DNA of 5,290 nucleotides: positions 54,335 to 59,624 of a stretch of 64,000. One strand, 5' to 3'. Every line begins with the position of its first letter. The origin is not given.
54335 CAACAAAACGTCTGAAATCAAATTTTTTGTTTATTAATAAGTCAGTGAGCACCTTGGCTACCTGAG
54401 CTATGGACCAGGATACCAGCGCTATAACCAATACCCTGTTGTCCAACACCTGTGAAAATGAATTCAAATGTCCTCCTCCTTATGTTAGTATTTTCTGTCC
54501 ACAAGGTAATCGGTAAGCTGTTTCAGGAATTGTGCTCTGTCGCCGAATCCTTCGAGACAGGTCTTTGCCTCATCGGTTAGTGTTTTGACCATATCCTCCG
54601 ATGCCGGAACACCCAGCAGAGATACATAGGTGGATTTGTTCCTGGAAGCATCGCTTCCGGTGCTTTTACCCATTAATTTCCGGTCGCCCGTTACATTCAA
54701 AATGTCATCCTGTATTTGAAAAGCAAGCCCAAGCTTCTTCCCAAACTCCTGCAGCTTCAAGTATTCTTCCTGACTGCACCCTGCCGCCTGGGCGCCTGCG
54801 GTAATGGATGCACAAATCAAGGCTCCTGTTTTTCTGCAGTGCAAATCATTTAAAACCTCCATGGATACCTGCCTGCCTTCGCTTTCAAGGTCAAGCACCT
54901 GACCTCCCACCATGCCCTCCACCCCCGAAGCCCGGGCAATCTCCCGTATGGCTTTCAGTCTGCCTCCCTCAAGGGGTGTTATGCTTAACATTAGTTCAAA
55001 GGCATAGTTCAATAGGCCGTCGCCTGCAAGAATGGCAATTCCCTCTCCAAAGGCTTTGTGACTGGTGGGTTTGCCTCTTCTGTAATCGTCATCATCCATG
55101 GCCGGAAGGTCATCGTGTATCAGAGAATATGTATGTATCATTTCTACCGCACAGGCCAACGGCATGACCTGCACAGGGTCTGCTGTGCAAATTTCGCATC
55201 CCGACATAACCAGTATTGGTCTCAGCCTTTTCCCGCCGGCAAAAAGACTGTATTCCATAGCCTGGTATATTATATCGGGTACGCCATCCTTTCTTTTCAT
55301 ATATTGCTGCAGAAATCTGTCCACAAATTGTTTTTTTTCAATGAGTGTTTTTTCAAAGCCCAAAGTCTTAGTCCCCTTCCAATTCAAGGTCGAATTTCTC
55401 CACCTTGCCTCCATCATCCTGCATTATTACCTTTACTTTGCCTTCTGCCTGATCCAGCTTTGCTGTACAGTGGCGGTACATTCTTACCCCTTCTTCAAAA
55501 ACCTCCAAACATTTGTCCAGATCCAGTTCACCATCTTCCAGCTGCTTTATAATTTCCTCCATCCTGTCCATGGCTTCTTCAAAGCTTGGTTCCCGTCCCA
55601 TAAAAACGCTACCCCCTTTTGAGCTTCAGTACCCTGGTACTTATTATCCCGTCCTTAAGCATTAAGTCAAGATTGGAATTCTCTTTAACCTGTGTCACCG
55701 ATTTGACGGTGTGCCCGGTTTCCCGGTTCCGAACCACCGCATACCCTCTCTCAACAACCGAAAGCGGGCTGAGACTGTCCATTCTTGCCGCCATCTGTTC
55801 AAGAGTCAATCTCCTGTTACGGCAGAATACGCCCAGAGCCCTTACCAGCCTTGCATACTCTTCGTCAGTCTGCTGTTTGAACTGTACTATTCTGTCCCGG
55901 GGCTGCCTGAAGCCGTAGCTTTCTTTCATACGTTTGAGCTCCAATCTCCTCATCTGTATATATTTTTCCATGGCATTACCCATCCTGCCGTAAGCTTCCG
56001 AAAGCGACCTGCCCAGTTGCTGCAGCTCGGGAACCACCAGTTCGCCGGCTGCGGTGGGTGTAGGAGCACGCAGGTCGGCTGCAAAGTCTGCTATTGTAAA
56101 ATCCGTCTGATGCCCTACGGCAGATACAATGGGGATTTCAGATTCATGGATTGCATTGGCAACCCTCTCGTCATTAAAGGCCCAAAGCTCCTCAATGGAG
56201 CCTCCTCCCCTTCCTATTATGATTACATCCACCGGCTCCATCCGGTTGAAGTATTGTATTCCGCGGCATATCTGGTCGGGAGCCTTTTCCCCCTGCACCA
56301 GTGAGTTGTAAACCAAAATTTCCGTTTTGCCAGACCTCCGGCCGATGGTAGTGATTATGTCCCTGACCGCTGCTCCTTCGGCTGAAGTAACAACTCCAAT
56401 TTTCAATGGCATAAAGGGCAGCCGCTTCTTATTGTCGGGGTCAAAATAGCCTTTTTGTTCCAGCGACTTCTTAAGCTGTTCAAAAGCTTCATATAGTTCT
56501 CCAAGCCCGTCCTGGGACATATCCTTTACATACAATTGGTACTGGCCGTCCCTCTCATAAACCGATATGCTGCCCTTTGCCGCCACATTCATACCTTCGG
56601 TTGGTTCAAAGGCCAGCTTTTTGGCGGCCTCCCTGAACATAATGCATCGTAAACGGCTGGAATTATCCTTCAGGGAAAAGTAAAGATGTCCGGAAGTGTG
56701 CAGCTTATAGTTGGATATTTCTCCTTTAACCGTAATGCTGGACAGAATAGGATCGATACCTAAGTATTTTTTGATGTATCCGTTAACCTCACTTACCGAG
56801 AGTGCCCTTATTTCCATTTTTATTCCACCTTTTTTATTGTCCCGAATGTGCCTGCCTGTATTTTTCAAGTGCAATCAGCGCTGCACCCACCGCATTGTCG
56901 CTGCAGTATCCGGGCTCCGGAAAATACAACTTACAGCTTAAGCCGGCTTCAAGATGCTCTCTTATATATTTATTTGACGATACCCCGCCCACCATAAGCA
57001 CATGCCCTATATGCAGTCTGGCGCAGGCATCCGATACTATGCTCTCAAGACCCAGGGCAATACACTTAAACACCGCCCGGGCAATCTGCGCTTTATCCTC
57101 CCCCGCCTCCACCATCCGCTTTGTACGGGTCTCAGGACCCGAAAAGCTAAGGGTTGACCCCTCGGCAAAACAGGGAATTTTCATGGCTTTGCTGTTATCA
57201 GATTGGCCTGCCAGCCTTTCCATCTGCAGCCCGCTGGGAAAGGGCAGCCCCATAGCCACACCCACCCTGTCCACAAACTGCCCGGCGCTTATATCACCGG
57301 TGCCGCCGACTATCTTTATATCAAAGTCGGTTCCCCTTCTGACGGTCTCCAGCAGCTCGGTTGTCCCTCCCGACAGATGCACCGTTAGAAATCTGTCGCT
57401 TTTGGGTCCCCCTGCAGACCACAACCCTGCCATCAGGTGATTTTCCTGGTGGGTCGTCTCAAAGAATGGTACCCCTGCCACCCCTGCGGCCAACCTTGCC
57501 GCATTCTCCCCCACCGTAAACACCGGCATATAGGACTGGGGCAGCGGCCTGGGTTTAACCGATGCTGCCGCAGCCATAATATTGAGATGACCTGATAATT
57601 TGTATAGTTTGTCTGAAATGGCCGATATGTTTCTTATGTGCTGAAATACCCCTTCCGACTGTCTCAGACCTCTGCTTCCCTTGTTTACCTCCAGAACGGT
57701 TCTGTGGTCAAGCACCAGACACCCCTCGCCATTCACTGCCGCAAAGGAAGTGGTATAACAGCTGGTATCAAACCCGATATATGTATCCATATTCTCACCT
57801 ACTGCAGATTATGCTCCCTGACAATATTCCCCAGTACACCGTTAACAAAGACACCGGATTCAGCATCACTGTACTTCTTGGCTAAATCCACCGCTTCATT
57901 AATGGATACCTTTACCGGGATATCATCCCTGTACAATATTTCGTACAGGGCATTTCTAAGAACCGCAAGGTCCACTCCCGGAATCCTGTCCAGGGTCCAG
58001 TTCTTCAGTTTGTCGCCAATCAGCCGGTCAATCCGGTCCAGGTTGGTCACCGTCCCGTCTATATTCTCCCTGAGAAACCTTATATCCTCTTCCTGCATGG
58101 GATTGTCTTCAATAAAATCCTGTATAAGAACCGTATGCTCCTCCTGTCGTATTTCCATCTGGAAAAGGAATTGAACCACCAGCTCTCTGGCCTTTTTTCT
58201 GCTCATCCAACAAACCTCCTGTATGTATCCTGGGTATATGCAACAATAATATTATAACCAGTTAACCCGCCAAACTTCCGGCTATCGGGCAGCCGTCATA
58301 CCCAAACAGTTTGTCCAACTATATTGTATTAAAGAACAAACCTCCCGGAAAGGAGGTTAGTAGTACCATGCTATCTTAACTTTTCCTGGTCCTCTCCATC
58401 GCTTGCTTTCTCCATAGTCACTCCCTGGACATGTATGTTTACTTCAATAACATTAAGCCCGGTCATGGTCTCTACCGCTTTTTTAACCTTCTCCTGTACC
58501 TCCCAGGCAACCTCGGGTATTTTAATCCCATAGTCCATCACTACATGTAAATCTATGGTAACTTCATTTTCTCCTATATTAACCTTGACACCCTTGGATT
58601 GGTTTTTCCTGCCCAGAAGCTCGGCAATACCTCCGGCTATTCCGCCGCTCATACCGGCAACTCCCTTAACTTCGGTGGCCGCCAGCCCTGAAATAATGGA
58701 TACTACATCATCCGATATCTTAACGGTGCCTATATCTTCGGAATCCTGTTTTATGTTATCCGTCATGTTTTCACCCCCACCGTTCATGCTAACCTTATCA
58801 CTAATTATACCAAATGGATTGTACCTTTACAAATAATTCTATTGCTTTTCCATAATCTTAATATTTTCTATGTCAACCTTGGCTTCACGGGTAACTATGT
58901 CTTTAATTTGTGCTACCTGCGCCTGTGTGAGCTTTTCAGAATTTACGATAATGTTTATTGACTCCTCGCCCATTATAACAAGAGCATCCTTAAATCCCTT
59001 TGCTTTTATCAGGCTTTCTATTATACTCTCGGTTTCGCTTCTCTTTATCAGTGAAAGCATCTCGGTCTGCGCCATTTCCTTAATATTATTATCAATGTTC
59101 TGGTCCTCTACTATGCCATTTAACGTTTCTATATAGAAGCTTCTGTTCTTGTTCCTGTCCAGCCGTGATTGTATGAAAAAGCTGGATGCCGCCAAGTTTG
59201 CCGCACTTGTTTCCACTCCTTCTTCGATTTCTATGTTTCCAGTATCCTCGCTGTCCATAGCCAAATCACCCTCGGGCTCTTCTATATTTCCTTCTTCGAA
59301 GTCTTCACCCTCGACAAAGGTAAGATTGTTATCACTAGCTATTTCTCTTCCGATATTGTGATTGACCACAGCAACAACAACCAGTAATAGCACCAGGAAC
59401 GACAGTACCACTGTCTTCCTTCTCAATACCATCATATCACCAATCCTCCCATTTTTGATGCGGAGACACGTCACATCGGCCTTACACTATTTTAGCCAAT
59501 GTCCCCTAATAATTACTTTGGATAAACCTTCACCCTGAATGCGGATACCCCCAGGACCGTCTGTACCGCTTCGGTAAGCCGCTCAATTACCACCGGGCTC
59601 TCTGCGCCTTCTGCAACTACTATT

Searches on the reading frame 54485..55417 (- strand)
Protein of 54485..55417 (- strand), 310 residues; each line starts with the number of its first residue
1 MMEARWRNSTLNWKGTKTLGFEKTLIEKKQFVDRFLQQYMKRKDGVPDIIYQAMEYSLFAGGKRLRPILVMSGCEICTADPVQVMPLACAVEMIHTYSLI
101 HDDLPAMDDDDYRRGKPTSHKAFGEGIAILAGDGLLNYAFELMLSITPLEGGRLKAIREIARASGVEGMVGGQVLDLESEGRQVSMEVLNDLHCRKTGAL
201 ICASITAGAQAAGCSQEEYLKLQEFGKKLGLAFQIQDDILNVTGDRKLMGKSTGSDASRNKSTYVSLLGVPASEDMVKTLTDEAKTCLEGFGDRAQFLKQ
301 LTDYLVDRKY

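Call 3: search_protein_families(library=pfam, proteins=[window:54485-55417:-], max_evalue=0.01)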
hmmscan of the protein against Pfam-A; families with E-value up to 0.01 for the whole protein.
window:54485-55417:- (310 aa): 1 family
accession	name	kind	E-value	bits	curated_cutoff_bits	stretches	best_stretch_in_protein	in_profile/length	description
PF00348.22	polyprenyl_synt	-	2e-59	201.3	27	1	48-275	2-225/251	Polyprenyl synthetase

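Call 4: search_protein_families(library=ncbifam, proteins=[window:54485-55417:-], max_evalue=0.01)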
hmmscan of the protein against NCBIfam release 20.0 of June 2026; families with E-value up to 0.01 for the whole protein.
window:54485-55417:- (310 aa): 16 families
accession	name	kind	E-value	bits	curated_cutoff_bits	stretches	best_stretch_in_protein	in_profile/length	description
NF045485.1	FPPsyn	subfamily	1.3e-108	362.5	275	1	27-310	3-288/288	farnesyl diphosphate synthase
NF045685.1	GGPPSynCrtE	equivalog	7.1e-95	317.4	460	1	22-309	4-292/293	geranylgeranyl diphosphate synthase CrtE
NF007877.0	PRK10581.1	equivalog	3.8e-74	249.6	321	1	21-309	3-298/299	(2E,6E)-farnesyl diphosphate synthase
NF041169.1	f2_encap_cargo4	exception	1.6e-59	201.8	450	1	60-281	48-264/334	family 2 encapsulin nanocompartment cargo protein polyprenyl transferase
NF040698.1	IdsA_Meth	equivalog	9.5e-58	195.9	468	1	25-271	7-251/328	short chain isoprenyl diphosphate synthase IdsA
NF041003.1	GGPP_syn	equivalog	7e-48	163.4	500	1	32-270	13-247/326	geranylgeranyl diphosphate synthase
NF040789.2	gerfarn_diphsyn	equivalog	1.1e-41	143.2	560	1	79-267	79-264/345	geranylfarnesyl diphosphate synthase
NF045549.1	GGPPsyn_IdsB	equivalog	7.1e-38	130.5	475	1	61-265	64-264/346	geranylgeranyl diphosphate synthase IdsB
TIGR02748.1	GerC3_HepT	equivalog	3.1e-32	112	456.55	1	31-268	15-241/319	heptaprenyl diphosphate synthase component II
TIGR02749.1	prenyl_cyano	equivalog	4.7e-32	111.3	383.2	1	49-261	31-238/322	solanesyl diphosphate synthase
NF045628.1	HxpDPsynlarge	equivalog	1.7e-30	106.2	500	1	48-281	21-246/311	hexaprenyl-diphosphate synthase large subunit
NF008140.0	PRK10888.1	equivalog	3.8e-30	105.3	412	1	49-267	31-241/323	octaprenyl diphosphate synthase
NF040627.1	GFPS_Meth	equivalog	4e-29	101.9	600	1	51-305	29-277/285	geranylfarnesyl diphosphate synthase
NF042417.1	NPPPS_Mycobact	equivalog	9.4e-28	97.2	600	1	32-260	29-246/335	nonaprenyl/(2E,6E)-farnesyl/geranylgeranyl diphosphat synthase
NF042416.1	GFPPS_Mycobact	equivalog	1.9e-23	83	600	1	51-264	31-261/350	bifunctional (2E,6E)-farnesyl/geranyl diphosphate synthase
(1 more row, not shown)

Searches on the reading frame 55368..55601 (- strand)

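Call 48: search_protein_families(library=pfam, proteins=[window:55368-55601:-], max_evalue=0.001)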
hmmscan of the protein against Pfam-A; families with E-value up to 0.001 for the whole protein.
window:55368-55601:- (77 aa): 1 family
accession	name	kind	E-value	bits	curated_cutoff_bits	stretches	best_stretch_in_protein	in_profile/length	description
PF02609.21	Exonuc_VII_S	-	5.8e-20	71.5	24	1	7-57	1-51/52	Exonuclease VII small subunit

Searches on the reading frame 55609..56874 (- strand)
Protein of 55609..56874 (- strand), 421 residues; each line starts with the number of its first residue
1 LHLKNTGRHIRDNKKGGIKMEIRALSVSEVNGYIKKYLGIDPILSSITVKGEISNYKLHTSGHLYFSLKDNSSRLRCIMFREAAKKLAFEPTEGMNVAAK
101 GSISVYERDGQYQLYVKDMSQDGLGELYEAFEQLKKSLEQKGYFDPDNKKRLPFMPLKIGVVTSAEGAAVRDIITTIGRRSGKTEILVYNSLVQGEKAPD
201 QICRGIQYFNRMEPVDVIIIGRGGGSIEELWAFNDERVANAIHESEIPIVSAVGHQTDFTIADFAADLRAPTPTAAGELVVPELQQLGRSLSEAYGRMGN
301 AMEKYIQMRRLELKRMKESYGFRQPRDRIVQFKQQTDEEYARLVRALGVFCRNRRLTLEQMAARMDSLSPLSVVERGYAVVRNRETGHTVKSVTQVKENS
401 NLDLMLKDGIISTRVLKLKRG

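Call 48: search_protein_families(library=pfam, proteins=[window:55609-56874:-], max_evalue=0.001)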
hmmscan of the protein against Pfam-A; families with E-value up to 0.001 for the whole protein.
window:55609-56874:- (421 aa): 4 families
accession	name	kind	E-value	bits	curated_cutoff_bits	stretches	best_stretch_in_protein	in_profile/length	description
PF02601.20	Exonuc_VII_L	-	3.1e-90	303.3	35.9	2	143-362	1-218/315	Exonuclease VII, large subunit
PF13742.12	tRNA_anti_2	-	2.9e-32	111.2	27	1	25-119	1-94/95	OB-fold nucleic acid binding domain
PF01336.31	tRNA_anti-codon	-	5.1e-13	49.2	27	1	47-119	1-72/75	OB-fold nucleic acid binding domain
PF17768.7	RecJ_OB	-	5.6e-05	23.6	27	1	53-118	40-107/107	RecJ OB domain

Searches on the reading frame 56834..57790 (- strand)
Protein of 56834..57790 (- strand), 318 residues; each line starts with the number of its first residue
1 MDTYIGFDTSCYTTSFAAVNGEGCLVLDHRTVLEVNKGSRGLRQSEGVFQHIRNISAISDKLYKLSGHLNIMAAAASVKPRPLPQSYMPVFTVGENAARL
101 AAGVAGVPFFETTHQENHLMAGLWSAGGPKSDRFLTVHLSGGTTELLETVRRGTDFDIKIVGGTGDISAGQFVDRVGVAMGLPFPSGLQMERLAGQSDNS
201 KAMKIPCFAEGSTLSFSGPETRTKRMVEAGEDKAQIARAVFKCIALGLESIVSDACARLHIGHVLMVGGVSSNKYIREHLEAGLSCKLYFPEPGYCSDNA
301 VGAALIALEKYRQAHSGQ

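Call 48: search_protein_families(library=pfam, proteins=[window:56834-57790:-], max_evalue=0.001)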
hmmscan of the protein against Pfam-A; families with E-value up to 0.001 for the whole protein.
window:56834-57790:- (318 aa): 3 families
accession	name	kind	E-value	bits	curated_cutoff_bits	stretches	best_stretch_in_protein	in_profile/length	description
PF00814.31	TsaD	-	1.5e-23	84.3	24.8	1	93-301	68-260/264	tRNA N6-adenosine threonylcarbamoyltransferase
PF02782.22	FGGY_C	-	2.3e-06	28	27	1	226-307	113-194/198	FGGY family of carbohydrate kinases, C-terminal domain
PF22521.2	HypF_C_2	-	5.4e-06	26.8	27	1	187-285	120-218/241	Carbamoyltransferase, Kae1-like Domain, second subdomain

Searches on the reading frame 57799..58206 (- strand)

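Call 31: search_protein_families(library=pfam, proteins=[window:57799-58206:-], max_evalue=0.01)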
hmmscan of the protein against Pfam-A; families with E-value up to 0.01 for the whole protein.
window:57799-58206:- (135 aa): 1 family
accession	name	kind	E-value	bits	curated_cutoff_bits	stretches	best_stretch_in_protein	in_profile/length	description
PF01029.23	NusB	-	1.5e-37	129.4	23.1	1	5-130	2-133/133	NusB family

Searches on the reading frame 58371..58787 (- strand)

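Call 31: search_protein_families(library=pfam, proteins=[window:58371-58787:-], max_evalue=0.01)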
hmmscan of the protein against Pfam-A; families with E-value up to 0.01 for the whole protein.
window:58371-58787:- (138 aa): 1 family
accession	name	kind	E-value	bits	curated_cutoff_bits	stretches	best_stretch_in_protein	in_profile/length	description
PF03780.18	Asp23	-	5.4e-38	130.2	28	1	20-123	3-107/108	Asp23 family, cell envelope-related function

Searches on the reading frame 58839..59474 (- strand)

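Call 48: search_protein_families(library=pfam, proteins=[window:58839-59474:-], max_evalue=0.001)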
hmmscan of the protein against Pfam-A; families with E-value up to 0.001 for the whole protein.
window:58839-59474:- (211 aa): 1 family
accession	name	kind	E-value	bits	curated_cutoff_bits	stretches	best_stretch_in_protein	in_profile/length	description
PF12685.13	SpoIIIAH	-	8.8e-41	140.4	30.6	1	19-207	1-191/191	SpoIIIAH-like protein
